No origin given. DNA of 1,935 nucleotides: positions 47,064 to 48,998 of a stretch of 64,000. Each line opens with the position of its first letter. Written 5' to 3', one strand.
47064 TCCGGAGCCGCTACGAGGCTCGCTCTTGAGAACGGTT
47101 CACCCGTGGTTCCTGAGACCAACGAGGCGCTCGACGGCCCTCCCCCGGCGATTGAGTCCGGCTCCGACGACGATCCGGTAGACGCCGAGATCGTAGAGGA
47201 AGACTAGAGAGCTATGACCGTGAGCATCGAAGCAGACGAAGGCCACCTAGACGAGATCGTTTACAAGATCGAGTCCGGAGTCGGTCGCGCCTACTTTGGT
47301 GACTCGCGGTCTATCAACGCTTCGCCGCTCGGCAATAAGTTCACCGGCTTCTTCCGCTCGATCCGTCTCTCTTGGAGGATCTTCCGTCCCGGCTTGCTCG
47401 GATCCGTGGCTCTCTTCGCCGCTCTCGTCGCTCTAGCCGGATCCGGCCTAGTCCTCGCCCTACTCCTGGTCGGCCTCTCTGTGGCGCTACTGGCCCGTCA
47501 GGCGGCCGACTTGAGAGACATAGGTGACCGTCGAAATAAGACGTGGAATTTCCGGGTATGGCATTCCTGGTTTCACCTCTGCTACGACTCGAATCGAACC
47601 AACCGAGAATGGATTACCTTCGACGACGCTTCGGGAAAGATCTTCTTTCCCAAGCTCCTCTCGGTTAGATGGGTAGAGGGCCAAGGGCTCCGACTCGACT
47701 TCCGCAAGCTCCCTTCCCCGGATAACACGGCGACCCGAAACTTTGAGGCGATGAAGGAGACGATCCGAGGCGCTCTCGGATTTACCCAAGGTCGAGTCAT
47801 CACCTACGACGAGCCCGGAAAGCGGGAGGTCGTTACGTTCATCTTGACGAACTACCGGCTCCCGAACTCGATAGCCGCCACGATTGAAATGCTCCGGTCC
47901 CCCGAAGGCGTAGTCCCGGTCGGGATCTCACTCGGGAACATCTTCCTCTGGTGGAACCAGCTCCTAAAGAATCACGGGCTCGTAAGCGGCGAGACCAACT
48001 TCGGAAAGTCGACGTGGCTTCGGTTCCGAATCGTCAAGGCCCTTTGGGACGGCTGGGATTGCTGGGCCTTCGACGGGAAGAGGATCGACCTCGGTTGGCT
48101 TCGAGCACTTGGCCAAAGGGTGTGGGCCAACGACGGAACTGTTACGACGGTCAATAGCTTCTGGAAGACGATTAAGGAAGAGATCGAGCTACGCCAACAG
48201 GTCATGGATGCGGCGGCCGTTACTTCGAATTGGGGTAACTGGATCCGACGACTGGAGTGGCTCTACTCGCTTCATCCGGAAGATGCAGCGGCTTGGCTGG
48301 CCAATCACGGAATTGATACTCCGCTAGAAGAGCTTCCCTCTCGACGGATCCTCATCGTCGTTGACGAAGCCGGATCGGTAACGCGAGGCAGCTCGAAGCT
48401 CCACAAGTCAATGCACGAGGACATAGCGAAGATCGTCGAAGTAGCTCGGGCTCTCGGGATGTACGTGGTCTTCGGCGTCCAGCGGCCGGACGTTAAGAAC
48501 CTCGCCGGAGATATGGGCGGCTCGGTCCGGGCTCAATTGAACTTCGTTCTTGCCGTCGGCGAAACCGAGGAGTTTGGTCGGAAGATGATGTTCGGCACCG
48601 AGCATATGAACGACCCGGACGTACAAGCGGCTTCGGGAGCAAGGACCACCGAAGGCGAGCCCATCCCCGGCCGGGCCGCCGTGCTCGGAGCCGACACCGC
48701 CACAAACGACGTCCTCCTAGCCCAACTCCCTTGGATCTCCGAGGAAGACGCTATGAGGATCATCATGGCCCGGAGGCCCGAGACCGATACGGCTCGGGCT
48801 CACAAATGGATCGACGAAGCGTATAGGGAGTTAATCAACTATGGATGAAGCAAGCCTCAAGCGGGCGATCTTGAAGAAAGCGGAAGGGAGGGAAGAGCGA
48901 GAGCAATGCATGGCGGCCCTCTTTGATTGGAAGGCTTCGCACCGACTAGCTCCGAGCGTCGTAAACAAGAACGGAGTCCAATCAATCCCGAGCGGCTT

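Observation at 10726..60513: Family of at least 18 near-identical extended promoters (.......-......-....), most driving leaderless mRNAs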

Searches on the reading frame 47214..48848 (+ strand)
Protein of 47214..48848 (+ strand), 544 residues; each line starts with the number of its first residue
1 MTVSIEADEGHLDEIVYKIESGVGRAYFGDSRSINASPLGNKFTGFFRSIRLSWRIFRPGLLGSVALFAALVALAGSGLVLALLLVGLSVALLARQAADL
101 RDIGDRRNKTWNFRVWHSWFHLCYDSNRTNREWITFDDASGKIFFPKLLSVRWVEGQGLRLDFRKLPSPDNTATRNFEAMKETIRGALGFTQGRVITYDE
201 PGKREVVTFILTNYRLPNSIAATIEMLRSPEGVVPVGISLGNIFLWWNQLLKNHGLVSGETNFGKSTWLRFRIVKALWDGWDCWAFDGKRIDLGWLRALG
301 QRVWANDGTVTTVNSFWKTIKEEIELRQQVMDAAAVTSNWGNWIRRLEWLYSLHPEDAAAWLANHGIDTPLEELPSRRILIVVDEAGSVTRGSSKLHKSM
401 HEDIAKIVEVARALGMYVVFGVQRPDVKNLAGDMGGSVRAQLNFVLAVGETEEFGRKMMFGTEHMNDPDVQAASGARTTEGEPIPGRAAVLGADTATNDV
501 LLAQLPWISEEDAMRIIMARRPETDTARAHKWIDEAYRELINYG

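Call 8: search_protein_families(library=phrogs, proteins=[window:47214-48848:+])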
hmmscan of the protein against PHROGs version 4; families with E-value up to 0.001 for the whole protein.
window:47214-48848:+ (544 aa): 1 family
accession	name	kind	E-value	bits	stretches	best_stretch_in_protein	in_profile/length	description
phrog_1358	-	moron, auxiliary metabolic gene and host takeover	2.9e-18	65.8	1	229-519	580-825/1382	FtsK/SpoIIIE-like protein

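Call 9: search_protein_families(library=pfam, proteins=[window:47214-48848:+])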
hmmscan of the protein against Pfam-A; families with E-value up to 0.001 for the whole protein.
window:47214-48848:+ (544 aa): 0 families
